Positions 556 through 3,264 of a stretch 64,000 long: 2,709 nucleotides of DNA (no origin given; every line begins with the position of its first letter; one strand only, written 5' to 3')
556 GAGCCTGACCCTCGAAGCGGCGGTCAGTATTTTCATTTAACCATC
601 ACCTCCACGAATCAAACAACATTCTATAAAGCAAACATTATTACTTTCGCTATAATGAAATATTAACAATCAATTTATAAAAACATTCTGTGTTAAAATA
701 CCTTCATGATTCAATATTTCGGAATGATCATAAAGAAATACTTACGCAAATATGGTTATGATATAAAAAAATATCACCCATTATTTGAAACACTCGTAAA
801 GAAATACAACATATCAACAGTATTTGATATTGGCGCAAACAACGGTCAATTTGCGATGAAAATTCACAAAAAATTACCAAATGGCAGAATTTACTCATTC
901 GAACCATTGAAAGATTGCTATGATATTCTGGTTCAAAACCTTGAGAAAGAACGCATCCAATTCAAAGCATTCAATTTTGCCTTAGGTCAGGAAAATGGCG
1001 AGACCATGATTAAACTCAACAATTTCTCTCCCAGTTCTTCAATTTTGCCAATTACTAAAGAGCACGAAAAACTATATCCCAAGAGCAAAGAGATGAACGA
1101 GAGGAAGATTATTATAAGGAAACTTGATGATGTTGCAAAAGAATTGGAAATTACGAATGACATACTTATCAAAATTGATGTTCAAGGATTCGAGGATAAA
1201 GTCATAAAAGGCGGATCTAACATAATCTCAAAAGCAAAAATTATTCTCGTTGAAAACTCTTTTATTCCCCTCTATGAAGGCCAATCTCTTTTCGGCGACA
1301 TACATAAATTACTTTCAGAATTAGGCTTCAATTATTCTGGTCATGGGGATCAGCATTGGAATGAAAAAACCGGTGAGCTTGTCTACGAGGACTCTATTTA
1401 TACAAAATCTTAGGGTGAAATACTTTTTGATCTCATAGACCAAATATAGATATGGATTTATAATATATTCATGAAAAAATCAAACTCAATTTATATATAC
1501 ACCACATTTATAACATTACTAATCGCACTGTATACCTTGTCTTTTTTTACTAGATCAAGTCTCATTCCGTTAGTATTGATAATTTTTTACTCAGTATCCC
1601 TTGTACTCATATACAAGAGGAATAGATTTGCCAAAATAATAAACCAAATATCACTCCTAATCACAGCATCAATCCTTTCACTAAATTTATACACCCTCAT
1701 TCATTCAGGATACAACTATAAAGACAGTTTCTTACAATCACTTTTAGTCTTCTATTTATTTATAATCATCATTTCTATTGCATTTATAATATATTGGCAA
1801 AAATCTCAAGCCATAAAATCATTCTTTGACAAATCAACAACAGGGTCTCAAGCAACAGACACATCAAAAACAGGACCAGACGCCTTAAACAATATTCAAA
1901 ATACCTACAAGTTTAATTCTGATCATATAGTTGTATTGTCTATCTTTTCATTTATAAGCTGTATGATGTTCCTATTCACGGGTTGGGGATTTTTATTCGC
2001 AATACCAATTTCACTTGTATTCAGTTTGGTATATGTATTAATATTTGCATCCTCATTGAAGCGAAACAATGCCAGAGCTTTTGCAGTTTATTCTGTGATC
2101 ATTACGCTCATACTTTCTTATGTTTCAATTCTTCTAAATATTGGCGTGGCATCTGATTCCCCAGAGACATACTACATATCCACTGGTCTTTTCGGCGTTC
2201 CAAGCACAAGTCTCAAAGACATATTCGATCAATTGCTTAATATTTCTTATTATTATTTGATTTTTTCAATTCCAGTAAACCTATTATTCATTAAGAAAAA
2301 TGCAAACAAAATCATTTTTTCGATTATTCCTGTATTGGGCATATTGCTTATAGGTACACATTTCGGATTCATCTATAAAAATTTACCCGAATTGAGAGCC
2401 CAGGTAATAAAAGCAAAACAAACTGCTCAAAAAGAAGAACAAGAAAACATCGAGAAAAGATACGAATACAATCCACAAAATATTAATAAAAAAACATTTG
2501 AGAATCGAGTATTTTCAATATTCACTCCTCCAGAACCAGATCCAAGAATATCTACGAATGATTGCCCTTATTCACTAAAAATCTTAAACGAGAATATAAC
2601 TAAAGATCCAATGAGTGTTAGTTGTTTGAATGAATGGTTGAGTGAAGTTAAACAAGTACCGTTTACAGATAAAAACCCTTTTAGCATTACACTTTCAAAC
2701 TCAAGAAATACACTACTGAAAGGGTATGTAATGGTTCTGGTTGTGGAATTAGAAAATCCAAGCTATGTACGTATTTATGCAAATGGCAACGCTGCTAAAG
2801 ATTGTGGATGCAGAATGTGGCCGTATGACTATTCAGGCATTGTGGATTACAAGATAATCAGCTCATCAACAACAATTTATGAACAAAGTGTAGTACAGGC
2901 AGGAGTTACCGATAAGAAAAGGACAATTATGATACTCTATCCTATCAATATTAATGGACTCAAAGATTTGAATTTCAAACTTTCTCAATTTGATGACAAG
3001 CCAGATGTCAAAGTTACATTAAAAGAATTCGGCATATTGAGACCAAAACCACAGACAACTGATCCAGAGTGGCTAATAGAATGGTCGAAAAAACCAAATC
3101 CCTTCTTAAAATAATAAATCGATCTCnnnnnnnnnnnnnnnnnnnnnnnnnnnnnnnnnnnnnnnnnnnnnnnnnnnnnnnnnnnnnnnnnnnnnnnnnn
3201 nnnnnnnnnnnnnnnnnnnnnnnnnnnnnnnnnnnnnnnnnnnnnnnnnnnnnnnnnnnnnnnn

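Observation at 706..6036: Putative protein O-mannosylation locus: divergent GT39 (PMT/ArnT-like) and GT2 polyprenol-P-mannose synthase-like genes plus an FkbM methyltransferase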

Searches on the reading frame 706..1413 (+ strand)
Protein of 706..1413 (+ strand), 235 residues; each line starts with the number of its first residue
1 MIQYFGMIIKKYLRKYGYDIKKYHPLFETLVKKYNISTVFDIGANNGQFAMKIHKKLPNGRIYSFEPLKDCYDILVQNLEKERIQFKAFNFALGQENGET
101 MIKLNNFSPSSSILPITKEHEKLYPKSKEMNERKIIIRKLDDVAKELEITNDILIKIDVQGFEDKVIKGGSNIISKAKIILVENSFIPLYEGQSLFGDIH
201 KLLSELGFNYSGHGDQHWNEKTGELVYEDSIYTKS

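Call 3: search_protein_families(library=pfam, proteins=[window:706-1413:+], max_evalue=0.01)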
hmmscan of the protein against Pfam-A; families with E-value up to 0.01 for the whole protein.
window:706-1413:+ (235 aa): 2 families
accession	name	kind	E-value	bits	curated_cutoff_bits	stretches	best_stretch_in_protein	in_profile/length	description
PF05050.19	Methyltransf_21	-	5.3e-23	82.4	22.7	1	41-210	1-173/173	Methyltransferase FkbM domain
PF05575.17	V_cholerae_RfbT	-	9.9e-11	41.9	27.9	1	37-168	81-208/286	Vibrio cholerae RfbT protein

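Call 4: search_protein_families(library=ncbifam, proteins=[window:706-1413:+], max_evalue=0.01)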
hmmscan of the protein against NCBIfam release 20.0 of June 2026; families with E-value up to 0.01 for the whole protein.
window:706-1413:+ (235 aa): 2 families
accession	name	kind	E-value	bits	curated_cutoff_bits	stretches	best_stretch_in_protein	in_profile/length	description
TIGR01444.1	fkbM_fam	subfamily_domain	3.7e-31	108.5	37.7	1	38-183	1-141/143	FkbM family methyltransferase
TIGR02469.1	CbiT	equivalog_domain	0.0005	20.3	78.3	1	38-82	22-66/124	precorrin-6Y C5,15-methyltransferase (decarboxylating) subunit CbiT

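Call 83: search_solved_structures(query=window:706-1413:+, max_evalue=0.01)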
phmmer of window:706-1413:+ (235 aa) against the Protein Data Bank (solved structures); distinct sequences matched with E-value up to 0.01: 0.

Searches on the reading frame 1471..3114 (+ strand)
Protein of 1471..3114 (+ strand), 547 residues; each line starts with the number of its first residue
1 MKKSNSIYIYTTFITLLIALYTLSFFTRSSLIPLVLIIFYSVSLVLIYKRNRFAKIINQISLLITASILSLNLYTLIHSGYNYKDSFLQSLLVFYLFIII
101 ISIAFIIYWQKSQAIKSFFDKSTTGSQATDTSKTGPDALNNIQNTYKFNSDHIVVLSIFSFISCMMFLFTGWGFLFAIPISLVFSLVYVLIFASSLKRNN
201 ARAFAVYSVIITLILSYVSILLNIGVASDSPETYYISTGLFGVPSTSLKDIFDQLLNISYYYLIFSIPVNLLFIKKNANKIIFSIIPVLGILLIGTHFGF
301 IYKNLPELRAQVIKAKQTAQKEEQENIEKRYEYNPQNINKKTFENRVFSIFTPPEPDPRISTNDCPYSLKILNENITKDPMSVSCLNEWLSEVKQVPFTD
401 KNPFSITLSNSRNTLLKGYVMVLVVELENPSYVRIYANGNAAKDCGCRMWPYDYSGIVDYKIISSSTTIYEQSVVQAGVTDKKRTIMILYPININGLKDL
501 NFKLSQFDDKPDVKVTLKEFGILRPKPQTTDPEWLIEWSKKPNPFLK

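Call 3: search_protein_families(library=pfam, proteins=[window:1471-3114:+], max_evalue=0.01)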
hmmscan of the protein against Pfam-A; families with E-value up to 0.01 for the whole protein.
window:1471-3114:+ (547 aa): 0 families

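Call 4: search_protein_families(library=ncbifam, proteins=[window:1471-3114:+], max_evalue=0.01)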
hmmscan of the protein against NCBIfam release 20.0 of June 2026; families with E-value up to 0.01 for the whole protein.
window:1471-3114:+ (547 aa): 0 families

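Call 63: find_homologous_proteins(query=window:1471-3114:+, max_evalue=0.001)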
Query window:1471-3114:+ (547 aa): 16 proteins with E <= 0.001 among 8000 candidates.
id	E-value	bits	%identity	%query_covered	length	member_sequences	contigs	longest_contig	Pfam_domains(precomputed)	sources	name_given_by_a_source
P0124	0.0e+0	1154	96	100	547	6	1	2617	-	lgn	-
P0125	2.9e-259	879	73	99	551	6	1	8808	-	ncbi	-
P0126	5.8e-177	608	88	63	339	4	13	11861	-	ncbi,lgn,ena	-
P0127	1.3e-147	511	47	99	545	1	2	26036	-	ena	-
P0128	5.3e-147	509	44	99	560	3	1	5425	-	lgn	-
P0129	1.6e-146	507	47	99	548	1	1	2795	-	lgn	-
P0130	2.7e-142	493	44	99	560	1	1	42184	-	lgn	-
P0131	8.9e-137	475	42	100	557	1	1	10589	-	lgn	-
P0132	7.3e-134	465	51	74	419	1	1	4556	-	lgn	-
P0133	1.6e-127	445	46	82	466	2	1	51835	-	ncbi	-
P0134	6.8e-120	419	49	74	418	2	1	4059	-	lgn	-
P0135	8.9e-116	406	39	99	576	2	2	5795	-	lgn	-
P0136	2.0e-107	378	38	94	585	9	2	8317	-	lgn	-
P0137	1.7e-96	342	39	75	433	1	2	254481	-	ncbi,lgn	-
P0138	1.8e-87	312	40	74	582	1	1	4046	-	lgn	-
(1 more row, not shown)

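Call 64: find_encoding_contigs(protein=P0125, flank=8000, max_places=1)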
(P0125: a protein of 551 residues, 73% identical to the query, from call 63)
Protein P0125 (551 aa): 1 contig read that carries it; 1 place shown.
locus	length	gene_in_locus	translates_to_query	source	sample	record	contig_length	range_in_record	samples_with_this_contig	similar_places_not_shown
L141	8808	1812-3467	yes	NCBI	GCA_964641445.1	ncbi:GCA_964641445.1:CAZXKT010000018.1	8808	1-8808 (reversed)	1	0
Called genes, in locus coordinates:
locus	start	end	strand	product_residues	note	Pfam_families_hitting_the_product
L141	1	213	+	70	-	?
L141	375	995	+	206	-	-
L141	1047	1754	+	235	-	PF05575:V_cholerae_RfbT, PF05050:Methyltransf_21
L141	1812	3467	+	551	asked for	-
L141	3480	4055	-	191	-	-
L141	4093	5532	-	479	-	PF02366:PMT, PF16192:PMT_4TMC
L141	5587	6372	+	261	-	PF00535:Glycos_transf_2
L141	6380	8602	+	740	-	PF17191:RecG_wedge, PF01336:tRNA_anti-codon, PF00270:DEAD, PF04851:ResIII, PF00271:Helicase_C, PF19833:RecG_dom3_C (weak)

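Call 65: find_encoding_contigs(protein=P0130, flank=8000, max_places=1)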
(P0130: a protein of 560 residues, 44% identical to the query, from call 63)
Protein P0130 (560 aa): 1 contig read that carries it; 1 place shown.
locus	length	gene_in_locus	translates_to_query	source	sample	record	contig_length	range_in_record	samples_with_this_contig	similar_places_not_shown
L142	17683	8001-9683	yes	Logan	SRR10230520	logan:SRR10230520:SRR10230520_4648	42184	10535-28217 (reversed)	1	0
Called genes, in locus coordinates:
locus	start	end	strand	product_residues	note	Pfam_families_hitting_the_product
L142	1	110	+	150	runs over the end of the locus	PF01668:SmpB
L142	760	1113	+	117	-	-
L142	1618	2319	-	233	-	PF00300:His_Phos_1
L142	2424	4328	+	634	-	PF06480:FtsH_ext (weak), PF00004:AAA, PF17862:AAA_lid_3, PF01434:Peptidase_M41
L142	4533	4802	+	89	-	-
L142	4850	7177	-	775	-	PF17191:RecG_wedge, PF01336:tRNA_anti-codon, PF00270:DEAD, PF04851:ResIII (faint), PF00271:Helicase_C, PF19833:RecG_dom3_C (weak)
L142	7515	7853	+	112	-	-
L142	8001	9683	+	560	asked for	-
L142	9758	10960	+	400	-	PF00579:tRNA-synt_1b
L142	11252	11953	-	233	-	-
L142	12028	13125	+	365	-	PF11104:PilM_2, PF14450:FtsA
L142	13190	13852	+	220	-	-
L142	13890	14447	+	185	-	-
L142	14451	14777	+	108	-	-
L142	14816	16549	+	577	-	PF05157:MshEN, PF00437:T2SSE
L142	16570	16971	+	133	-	PF23198:PDE8A_N (weak), PF00072:Response_reg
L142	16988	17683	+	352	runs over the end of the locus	PF00437:T2SSE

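Call 66: find_encoding_contigs(protein=P0137, flank=8000, max_places=1)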
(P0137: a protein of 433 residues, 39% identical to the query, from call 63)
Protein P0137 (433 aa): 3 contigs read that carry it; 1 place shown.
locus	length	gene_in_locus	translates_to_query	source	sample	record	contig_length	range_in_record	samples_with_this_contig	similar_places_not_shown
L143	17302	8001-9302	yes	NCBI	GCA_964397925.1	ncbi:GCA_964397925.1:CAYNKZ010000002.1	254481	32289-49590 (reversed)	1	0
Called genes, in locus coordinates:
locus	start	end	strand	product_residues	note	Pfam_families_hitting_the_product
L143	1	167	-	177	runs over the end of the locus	PF01936:NYN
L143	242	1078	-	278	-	PF07182:DUF1402 (weak)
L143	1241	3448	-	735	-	PF17191:RecG_wedge, PF01336:tRNA_anti-codon, PF04851:ResIII, PF00270:DEAD, PF00271:Helicase_C, PF19833:RecG_dom3_C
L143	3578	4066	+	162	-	-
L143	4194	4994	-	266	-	PF00459:Inositol_P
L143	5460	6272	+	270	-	PF01135:PCMT (weak), PF01209:Ubie_methyltran, PF13489:Methyltransf_23, PF13649:Methyltransf_25, PF13847:Methyltransf_31, PF08241:Methyltransf_11 (weak), PF08242:Methyltransf_12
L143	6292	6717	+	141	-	-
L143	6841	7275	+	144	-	PF00293:NUDIX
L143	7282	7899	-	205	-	PF00300:His_Phos_1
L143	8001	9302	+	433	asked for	-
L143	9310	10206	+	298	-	PF04294:VanW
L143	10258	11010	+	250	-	PF01909:NTP_transf_2 (weak)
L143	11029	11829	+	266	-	-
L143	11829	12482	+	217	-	PF01725:Ham1p_like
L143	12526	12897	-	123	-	PF09966:DUF2200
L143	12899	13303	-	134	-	PF08818:DUF1801 (weak)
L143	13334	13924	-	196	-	PF06983:3-dmu-9_3-mt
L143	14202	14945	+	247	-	-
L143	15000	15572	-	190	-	-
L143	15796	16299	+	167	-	PF00156:Pribosyltran (weak)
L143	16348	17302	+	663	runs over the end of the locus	PF01326:PPDK_N, PF00391:PEP-utilizers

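Call 77: predict_structure(alignment_id=A3)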
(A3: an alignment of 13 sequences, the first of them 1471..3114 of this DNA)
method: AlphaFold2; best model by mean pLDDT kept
length: 547 residues; sequences in the alignment: 13
mean_pLDDT: 70.4   pTM: 0.47
mean pLDDT of the five models: 70.4, 68.8, 66.9, 63.5, 61.5
residues with pLDDT >= 90: 28; 70-90: 321; 50-70: 116; < 50: 82
segments of 3 or more residues with pLDDT < 50: 1-4, 120-151, 442-469, 532-535, 541-547
pLDDT, mean of each block of 10 residues (from residue 1): 54 75 69 79 73 76 84 77 63 79 77 54 32 31 38 51 55 55 60 67 71 77 66 70 74 81 81 78 80 81 80 83 86 87 77 87 85 78 80 75 82 77 92 80 40 40 45 75 91 75 86 89 71 49 47
secondary structure, 60 per line:
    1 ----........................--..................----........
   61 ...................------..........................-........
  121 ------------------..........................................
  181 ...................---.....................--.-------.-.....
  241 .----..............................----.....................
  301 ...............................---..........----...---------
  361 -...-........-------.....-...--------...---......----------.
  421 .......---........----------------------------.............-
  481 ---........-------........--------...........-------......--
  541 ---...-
elements in order: H5-28 H31-48 H53-79 H86-111 H113-120 H139-199 H203-223 H236-241 H246-275 H280-331 H335-344 E349-351 H366-373 E381-385 E398-400 E404-409 E420-427 E431-438 H467-471 E472-479 E484-491 E499-506 E515-525 H533-538

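Call 81: fold_search(model_id=the predicted structure, library=pdb)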
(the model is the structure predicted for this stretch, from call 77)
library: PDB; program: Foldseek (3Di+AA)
matches with E <= 10: 958; with E <= 0.001: 0
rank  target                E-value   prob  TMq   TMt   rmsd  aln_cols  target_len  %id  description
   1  9jsm_F                3.6e-03  0.99  0.14  0.15   8.1       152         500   10  Clostridium perfringens iota toxin pore Ib in prepore VI state (released 2025-05-14)
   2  2xom_A                4.7e-03  0.99  0.14  0.44   9.8       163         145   10  Atomic resolution structure of TmCBM61 in complex with beta-1,4- galactotriose (released 2010-09-08)
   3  2xon_L                6.2e-03  0.99  0.15  0.45   9.6       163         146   11  Structure of TmCBM61 in complex with beta-1,4-galactotriose at 1.4 A resolution (released 2010-09-08)
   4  9jsh_D                6.5e-03  1.00  0.15  0.16   7.6       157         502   11  Clostridium perfringens iota toxin pore Ib in prepore III state (released 2025-05-14)
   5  5ffo_H                6.9e-03  0.28  0.10  0.14  18.3       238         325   10  Integrin alpha V beta 6 in complex with pro-TGF-beta (released 2017-01-25)
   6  8vsd_F                7.2e-03  0.84  0.15  0.23  17.5       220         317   14  avb8/L-TGF-b1/GARP (released 2024-09-11)
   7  9jsl_E                8.5e-03  0.99  0.15  0.16   7.7       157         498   10  Clostridium perfringens iota toxin pore Ib in prepore V state (released 2025-05-14)
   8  9jsn_G                9.0e-03  0.99  0.15  0.16   7.7       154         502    9  Clostridium perfringens iota toxin pore Ib in prepore VII state (released 2025-05-14)
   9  1gui_A                9.0e-03  0.98  0.13  0.39  10.6       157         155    9  CBM4 structure and function (released 2002-09-26)
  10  9jsi_D                9.5e-03  1.00  0.15  0.16   4.9       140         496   11  Clostridium perfringens iota toxin pore Ib in prepore II state (released 2025-05-14)
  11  9jsh_E                1.1e-02  0.99  0.14  0.15   5.3       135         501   11  Clostridium perfringens iota toxin pore Ib in prepore III state (released 2025-05-14)
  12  9jsk_E                1.1e-02  0.99  0.14  0.15   7.6       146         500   10  Clostridium perfringens iota toxin pore Ib in prepore IV state (released 2025-05-14)
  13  9jsk_G                1.2e-02  0.98  0.14  0.15   5.9       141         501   11  Clostridium perfringens iota toxin pore Ib in prepore IV state (released 2025-05-14)
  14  9jsi_G                1.3e-02  0.99  0.14  0.16   7.6       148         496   10  Clostridium perfringens iota toxin pore Ib in prepore II state (released 2025-05-14)
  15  1pm4_A                1.3e-02  0.35  0.08  0.26  14.0       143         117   10  Crystal structure of Yersinia pseudotuberculosis-derived mitogen (YPM) (released 2004-01-27)
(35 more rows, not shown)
